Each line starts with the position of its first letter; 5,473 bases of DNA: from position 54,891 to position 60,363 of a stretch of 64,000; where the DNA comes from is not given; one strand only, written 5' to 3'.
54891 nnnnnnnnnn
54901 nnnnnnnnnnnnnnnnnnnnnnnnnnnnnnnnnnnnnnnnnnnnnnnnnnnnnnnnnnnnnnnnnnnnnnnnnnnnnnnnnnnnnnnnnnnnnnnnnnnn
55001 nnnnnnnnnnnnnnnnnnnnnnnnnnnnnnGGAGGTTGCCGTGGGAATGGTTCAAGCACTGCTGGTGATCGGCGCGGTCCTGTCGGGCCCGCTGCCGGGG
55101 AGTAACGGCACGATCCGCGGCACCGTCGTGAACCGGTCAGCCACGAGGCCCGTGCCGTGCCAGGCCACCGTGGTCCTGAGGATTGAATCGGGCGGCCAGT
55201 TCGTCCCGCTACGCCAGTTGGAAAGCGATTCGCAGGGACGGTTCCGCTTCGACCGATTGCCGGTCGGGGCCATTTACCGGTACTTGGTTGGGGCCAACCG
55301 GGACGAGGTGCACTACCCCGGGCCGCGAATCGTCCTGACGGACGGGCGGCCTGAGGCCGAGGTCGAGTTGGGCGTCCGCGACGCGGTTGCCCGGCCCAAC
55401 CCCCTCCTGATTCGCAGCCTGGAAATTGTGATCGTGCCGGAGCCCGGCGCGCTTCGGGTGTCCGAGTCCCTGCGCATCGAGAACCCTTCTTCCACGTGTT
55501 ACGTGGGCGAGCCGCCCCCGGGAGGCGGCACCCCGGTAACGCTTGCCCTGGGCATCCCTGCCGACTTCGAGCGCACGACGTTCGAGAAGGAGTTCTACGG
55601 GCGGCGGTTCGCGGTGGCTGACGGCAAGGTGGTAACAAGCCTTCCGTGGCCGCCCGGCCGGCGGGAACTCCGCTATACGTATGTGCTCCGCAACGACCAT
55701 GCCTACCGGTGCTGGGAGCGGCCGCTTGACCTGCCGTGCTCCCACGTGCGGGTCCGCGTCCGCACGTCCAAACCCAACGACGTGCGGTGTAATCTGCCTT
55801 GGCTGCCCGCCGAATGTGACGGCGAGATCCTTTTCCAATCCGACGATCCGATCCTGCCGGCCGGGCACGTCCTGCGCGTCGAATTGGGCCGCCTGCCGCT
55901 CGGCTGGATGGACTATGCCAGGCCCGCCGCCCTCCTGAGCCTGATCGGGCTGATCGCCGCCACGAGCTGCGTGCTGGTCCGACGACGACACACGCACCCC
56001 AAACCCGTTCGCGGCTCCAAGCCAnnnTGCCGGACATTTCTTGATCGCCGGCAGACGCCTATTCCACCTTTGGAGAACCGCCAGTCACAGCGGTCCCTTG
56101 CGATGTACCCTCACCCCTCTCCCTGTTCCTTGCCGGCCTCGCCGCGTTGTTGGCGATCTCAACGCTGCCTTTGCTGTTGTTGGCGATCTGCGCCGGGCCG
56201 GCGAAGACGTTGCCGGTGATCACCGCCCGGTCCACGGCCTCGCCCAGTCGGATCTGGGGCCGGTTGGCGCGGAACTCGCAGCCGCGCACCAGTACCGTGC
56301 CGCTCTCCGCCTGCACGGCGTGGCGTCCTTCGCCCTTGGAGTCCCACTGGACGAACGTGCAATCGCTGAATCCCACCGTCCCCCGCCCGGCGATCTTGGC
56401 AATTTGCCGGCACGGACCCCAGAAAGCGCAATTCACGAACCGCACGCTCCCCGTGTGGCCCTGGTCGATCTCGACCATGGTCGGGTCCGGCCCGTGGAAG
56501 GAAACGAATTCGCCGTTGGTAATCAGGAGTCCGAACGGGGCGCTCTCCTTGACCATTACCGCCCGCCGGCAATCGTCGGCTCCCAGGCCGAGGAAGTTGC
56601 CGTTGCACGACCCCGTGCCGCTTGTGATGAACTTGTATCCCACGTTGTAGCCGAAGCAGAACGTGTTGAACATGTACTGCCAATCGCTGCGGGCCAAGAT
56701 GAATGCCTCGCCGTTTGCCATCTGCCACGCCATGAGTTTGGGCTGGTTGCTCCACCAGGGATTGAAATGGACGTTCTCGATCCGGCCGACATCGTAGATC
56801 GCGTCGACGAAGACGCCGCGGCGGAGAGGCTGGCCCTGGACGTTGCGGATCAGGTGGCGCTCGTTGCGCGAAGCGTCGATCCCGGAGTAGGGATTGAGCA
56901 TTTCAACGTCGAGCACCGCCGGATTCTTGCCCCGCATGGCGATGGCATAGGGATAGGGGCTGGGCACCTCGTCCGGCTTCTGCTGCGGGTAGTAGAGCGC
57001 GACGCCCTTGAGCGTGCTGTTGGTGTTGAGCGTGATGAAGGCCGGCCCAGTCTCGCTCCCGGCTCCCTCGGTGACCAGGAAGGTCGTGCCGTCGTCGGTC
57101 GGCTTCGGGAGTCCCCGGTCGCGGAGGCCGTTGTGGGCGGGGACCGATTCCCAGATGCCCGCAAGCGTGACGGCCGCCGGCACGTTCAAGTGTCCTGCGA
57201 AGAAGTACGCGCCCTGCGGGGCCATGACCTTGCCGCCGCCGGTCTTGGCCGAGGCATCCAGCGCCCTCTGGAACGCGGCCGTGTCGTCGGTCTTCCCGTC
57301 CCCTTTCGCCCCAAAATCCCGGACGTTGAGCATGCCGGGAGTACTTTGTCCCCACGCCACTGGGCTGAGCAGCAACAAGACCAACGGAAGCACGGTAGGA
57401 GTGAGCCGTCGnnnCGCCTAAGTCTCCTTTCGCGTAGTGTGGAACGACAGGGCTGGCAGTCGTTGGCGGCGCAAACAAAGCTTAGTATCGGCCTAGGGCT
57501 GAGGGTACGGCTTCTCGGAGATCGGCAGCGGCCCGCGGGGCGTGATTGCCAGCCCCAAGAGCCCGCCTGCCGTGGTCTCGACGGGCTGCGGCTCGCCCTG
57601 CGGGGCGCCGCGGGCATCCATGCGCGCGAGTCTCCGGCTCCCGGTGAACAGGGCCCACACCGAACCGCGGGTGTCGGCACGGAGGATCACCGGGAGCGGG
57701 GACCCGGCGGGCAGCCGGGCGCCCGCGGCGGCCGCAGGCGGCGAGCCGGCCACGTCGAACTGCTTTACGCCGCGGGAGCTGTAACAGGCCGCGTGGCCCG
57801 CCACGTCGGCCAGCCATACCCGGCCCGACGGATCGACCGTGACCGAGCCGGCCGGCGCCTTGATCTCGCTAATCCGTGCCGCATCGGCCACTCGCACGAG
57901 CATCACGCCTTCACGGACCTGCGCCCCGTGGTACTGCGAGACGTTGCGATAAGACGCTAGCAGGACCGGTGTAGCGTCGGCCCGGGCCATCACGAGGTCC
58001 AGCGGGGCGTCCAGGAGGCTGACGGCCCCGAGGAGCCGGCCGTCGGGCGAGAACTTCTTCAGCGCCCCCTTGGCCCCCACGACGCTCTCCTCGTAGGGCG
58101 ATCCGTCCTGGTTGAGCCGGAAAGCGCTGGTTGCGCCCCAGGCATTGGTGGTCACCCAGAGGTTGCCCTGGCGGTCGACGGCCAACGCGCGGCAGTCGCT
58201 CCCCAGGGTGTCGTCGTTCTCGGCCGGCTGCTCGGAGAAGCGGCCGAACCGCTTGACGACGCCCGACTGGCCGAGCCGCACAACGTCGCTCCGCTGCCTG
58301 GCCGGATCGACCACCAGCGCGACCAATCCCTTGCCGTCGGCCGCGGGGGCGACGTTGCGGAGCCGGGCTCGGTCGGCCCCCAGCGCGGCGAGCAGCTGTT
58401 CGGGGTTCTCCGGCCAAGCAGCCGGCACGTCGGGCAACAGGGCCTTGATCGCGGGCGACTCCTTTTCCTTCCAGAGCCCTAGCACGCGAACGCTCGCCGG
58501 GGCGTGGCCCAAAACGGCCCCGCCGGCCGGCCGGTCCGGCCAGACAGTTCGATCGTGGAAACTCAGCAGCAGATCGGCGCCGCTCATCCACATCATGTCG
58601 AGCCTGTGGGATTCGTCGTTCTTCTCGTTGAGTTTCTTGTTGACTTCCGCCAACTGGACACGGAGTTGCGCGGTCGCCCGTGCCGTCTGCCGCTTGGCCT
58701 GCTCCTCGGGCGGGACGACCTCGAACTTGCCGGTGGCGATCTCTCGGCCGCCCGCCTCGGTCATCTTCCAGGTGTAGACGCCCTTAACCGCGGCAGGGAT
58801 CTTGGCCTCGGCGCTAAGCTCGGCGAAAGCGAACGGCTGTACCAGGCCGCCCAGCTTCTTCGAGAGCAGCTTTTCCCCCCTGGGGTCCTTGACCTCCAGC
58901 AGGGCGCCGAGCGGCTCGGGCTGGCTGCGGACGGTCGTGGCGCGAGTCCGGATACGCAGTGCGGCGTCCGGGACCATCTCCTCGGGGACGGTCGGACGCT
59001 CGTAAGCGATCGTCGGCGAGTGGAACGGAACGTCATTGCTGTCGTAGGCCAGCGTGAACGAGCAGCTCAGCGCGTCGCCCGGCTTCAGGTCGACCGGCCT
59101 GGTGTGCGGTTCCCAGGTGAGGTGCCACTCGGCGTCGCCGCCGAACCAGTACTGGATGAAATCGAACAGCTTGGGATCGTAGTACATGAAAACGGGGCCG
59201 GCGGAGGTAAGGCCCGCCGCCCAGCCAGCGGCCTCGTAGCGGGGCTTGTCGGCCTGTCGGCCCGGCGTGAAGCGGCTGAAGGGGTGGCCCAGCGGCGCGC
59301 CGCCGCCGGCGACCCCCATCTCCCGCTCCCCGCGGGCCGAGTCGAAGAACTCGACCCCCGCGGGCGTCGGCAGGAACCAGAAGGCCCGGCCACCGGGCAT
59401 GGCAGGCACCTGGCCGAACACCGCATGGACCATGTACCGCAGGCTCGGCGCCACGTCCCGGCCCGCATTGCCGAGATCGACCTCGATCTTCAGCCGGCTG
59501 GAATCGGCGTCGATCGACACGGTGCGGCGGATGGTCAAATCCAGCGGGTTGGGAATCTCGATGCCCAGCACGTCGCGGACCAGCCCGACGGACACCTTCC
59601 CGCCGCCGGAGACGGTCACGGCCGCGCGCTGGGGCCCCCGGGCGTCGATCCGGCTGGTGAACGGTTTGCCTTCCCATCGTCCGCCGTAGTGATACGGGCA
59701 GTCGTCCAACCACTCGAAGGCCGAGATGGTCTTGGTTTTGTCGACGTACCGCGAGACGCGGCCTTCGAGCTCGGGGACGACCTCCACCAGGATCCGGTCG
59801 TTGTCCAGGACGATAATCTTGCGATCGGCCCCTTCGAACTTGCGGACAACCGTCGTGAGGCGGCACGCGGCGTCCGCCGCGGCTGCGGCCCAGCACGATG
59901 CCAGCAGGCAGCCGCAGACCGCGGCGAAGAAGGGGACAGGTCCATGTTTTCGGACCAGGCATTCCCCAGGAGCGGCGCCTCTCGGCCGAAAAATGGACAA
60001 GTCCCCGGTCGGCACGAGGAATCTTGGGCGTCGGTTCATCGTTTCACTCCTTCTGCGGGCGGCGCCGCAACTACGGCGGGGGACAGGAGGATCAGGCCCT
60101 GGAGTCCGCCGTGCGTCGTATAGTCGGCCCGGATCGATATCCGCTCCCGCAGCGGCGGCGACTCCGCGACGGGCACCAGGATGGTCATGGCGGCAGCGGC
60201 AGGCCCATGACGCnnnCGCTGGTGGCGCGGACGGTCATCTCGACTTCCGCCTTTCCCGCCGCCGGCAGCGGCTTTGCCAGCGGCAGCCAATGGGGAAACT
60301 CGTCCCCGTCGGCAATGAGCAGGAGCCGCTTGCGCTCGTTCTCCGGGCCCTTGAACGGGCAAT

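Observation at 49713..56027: Rieske/cytochrome-b complex whose c-type subunit is a nonaheme cytochrome paralogous to the CbcL-like N-terminus, followed by CcmF and a novel accessory protein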

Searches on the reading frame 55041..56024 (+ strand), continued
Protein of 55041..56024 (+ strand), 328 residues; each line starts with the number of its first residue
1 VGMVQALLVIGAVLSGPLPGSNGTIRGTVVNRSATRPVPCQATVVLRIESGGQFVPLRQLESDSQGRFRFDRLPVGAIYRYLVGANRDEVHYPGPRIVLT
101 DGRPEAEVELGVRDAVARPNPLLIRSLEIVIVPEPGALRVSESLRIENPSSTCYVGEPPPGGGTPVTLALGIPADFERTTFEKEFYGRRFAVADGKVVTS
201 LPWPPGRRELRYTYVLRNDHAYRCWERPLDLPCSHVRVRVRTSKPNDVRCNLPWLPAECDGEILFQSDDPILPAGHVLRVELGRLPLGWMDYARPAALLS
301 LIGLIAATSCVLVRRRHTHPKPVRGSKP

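Call 61: find_encoding_contigs(protein=P0269, flank=10000, max_places=6)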
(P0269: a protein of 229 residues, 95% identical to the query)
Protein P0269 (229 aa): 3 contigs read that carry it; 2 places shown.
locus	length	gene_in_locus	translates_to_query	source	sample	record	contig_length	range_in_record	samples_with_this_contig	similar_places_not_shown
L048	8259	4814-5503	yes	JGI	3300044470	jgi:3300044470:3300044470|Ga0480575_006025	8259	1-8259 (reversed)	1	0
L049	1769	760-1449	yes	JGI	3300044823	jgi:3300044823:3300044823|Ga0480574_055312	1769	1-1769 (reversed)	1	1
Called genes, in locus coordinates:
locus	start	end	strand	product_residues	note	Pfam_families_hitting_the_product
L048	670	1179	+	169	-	PF03100:CcmE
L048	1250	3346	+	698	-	PF01578:Cytochrom_C_asm, PF16327:CcmF_C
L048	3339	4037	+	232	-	PF25199:nSTAND_NTPase5 (faint), PF13555:AAA_29 (weak), PF00005:ABC_tran, PF13304:AAA_21 (faint)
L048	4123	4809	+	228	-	PF01061:ABC2_membrane, PF03379:CcmB, PF12730:ABC2_membrane_4, PF12698:ABC2_membrane_3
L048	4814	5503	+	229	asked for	PF01578:Cytochrom_C_asm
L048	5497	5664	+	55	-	-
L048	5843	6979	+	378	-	-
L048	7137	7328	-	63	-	-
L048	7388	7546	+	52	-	-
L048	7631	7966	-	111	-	PF00216:Bac_DNA_binding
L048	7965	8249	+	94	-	-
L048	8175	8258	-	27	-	?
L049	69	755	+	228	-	PF01061:ABC2_membrane, PF03379:CcmB, PF12730:ABC2_membrane_4, PF12698:ABC2_membrane_3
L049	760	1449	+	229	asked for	PF01578:Cytochrom_C_asm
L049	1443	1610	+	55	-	-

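Call 75: list_cluster_members(proteins=[P0269, P0271, L003:9122-9808:+])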
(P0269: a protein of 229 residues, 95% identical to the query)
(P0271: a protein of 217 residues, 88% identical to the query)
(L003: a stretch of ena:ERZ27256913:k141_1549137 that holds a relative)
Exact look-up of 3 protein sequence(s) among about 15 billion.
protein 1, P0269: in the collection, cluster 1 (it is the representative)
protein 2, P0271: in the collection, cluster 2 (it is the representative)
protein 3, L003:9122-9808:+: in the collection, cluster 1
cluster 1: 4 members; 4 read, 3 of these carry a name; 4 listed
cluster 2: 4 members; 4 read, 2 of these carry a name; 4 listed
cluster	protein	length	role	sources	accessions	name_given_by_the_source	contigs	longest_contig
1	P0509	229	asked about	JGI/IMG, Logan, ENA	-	heme exporter protein C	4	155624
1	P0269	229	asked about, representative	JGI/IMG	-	heme exporter protein C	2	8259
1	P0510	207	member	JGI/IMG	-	heme exporter protein C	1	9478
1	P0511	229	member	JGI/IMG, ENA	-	-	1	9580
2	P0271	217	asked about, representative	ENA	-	-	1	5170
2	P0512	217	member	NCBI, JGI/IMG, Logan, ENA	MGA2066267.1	MAG: cytochrome c biogenesis protein CcsA [Thermoguttaceae bacterium] | heme exporter protein C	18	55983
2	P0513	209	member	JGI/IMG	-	heme exporter protein C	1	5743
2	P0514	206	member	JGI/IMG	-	-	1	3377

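Call 76: find_encoding_contigs(protein=P0511, flank=10000, max_places=4)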
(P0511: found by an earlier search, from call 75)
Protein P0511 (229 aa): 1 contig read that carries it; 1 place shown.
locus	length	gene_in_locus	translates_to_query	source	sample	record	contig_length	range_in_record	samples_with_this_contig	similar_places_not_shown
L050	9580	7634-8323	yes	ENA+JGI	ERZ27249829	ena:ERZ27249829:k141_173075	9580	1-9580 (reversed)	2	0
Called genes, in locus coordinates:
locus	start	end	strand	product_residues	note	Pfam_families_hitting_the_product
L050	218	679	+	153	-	PF01842:ACT (weak), PF19571:ACT_8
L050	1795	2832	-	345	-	-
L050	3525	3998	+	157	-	PF03100:CcmE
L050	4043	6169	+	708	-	PF01578:Cytochrom_C_asm, PF16327:CcmF_C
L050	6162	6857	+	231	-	PF25199:nSTAND_NTPase5 (faint), PF13555:AAA_29 (weak), PF00005:ABC_tran, PF13304:AAA_21 (faint)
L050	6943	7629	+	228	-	PF01061:ABC2_membrane, PF03379:CcmB, PF12730:ABC2_membrane_4, PF12698:ABC2_membrane_3 (weak)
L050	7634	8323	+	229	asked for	PF01578:Cytochrom_C_asm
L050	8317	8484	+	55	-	-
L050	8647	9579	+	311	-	?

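Call 77: find_encoding_contigs(protein=P0510, flank=10000, max_places=4)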
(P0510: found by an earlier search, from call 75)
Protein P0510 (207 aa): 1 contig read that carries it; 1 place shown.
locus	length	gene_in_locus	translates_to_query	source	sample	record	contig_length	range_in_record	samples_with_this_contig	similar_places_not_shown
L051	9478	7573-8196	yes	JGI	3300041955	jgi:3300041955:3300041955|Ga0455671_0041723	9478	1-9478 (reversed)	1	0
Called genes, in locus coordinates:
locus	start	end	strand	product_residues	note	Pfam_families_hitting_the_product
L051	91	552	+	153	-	PF01842:ACT (weak), PF19571:ACT_8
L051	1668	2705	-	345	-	-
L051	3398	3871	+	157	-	PF03100:CcmE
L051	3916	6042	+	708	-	PF01578:Cytochrom_C_asm, PF16327:CcmF_C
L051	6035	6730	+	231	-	PF25199:nSTAND_NTPase5 (faint), PF13555:AAA_29 (weak), PF00005:ABC_tran, PF13304:AAA_21 (faint)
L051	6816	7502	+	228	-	PF01061:ABC2_membrane, PF03379:CcmB, PF12730:ABC2_membrane_4, PF12698:ABC2_membrane_3 (weak)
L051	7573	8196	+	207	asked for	PF01578:Cytochrom_C_asm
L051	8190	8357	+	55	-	-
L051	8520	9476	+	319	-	?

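Call 79: find_encoding_contigs(protein=P0277, flank=8000, max_places=1)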
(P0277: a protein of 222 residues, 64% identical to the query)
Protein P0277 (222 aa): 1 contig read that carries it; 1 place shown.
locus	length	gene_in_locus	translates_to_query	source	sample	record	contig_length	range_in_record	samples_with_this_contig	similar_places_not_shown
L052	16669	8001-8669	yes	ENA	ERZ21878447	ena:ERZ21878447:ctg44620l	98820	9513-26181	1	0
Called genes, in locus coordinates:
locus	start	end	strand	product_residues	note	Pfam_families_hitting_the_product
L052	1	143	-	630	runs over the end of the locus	PF08450:SGL (faint), PF10282:Lactonase (faint), PF21783:YNCE (faint), PF02239:Cytochrom_D1 (faint), PF07676:PD40 (faint), PF25174:Beta-prop_THOC3, PF03150:CCP_MauG (faint)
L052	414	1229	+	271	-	-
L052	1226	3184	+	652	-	PF00890:FAD_binding_2, PF07992:Pyr_redox_2 (faint), PF02910:Succ_DH_flav_C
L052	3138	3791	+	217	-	-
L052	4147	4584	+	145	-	PF03100:CcmE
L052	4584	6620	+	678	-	PF01578:Cytochrom_C_asm, PF16327:CcmF_C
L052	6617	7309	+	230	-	PF00005:ABC_tran, PF13304:AAA_21 (faint)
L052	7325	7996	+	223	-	PF01061:ABC2_membrane, PF03379:CcmB, PF12730:ABC2_membrane_4 (weak), PF12698:ABC2_membrane_3 (weak)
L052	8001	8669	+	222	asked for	PF01578:Cytochrom_C_asm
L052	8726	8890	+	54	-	-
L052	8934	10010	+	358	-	-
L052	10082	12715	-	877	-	-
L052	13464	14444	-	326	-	PF18582:HZS_alpha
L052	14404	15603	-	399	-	-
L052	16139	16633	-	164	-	-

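Call 80: find_encoding_contigs(protein=P0345, flank=8000, max_places=1)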
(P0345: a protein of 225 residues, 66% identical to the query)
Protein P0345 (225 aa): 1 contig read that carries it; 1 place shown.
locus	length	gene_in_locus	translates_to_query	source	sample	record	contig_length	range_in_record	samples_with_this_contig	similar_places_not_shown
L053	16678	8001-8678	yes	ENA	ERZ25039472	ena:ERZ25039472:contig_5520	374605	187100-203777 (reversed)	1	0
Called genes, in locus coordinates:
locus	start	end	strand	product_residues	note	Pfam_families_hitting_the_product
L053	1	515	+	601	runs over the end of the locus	PF00873:ACR_tran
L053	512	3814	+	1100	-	PF00873:ACR_tran, PF02355:SecD_SecF_C (weak), PF03176:MMPL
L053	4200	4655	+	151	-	PF03100:CcmE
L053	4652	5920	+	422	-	PF01578:Cytochrom_C_asm, PF16327:CcmF_C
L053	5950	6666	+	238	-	PF16327:CcmF_C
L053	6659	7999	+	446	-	PF00005:ABC_tran, PF13191:AAA_16 (weak), PF13304:AAA_21 (faint), PF03379:CcmB, PF01061:ABC2_membrane, PF12698:ABC2_membrane_3 (weak)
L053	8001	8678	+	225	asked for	PF01578:Cytochrom_C_asm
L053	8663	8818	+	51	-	-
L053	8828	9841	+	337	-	PF13620:CarboxypepD_reg (faint)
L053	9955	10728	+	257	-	-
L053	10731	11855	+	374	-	PF04055:Radical_SAM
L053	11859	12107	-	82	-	-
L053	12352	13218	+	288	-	PF00149:Metallophos (weak)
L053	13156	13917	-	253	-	-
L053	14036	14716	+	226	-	PF00270:DEAD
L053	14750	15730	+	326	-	PF00271:Helicase_C, PF16124:RecQ_Zn_bind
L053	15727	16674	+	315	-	PF09382:RQC, PF14493:HTH_40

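Call 81: find_encoding_contigs(protein=P0349, flank=8000, max_places=1)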
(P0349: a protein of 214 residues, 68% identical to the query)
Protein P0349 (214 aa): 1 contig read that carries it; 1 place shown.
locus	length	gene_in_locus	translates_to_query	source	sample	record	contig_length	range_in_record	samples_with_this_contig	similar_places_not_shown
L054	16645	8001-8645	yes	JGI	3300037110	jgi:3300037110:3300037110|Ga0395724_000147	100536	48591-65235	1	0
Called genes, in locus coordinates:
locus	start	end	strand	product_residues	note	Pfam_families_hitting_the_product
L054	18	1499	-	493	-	PF14522:Cytochrome_C7 (faint), PF14537:Cytochrom_c3_2 (faint), PF22113:Mtrc-MtrF_II-IV_dom (faint), PF09699:Paired_CXXCH_1 (faint)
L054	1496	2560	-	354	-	PF00033:Cytochrome_B, PF13631:Cytochrom_B_N_2, PF00032:Cytochrom_B_C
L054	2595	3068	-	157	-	PF00355:Rieske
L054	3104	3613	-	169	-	PF14522:Cytochrome_C7 (faint), PF13435:Cytochrome_C554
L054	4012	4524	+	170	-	PF03100:CcmE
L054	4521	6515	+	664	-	PF01578:Cytochrom_C_asm, PF16327:CcmF_C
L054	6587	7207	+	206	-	PF00005:ABC_tran, PF13191:AAA_16 (faint), PF13304:AAA_21 (faint)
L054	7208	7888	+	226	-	PF01061:ABC2_membrane, PF03379:CcmB, PF12698:ABC2_membrane_3 (weak)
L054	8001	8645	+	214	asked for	PF01578:Cytochrom_C_asm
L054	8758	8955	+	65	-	-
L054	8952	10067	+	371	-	-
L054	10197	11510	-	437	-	PF00483:NTP_transferase, PF22640:ManC_GMP_beta-helix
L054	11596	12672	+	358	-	PF07730:HisKA_3, PF13581:HATPase_c_2 (weak), PF02518:HATPase_c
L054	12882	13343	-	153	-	-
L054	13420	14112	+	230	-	PF01476:LysM, PF03734:YkuD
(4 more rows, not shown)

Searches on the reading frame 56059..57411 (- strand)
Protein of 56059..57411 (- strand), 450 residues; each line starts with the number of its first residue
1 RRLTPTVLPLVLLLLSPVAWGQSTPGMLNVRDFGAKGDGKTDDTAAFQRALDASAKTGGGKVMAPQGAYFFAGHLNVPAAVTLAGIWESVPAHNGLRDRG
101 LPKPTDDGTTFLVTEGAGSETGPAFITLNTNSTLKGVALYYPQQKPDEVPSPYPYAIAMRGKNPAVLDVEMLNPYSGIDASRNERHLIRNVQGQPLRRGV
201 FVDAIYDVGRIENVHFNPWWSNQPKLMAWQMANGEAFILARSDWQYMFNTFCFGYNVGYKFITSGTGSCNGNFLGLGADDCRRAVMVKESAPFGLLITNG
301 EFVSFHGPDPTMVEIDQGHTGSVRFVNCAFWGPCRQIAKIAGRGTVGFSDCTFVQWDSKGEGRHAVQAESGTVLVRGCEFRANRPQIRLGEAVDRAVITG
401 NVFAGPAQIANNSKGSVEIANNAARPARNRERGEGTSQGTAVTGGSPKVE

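Call 15: search_protein_families(library=pfam, proteins=[window:56059-57411:-], max_evalue=0.01)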
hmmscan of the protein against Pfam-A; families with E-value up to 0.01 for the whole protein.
window:56059-57411:- (450 aa): 2 families
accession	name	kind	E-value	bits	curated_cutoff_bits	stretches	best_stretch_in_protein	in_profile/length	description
PF12708.12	Pect-lyase_RHGA_epim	-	4.3e-14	53.3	27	1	28-91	2-66/213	Rhamnogalacturonase A/epimerase, pectate lyase-like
PF12218.14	End_N_terminal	-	0.0027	17.8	26.3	0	35-56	1-22/67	N terminal extension of bacteriophage endosialidase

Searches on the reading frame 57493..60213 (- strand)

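Call 15: search_protein_families(library=pfam, proteins=[window:57493-60213:-], max_evalue=0.01)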
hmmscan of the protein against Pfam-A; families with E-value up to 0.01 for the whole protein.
window:57493-60213:- (906 aa): 1 family
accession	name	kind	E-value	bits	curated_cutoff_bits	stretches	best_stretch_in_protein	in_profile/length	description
PF07494.17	Reg_prop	-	0.00071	19.9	20.4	0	675-690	8-23/24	Two component regulator propeller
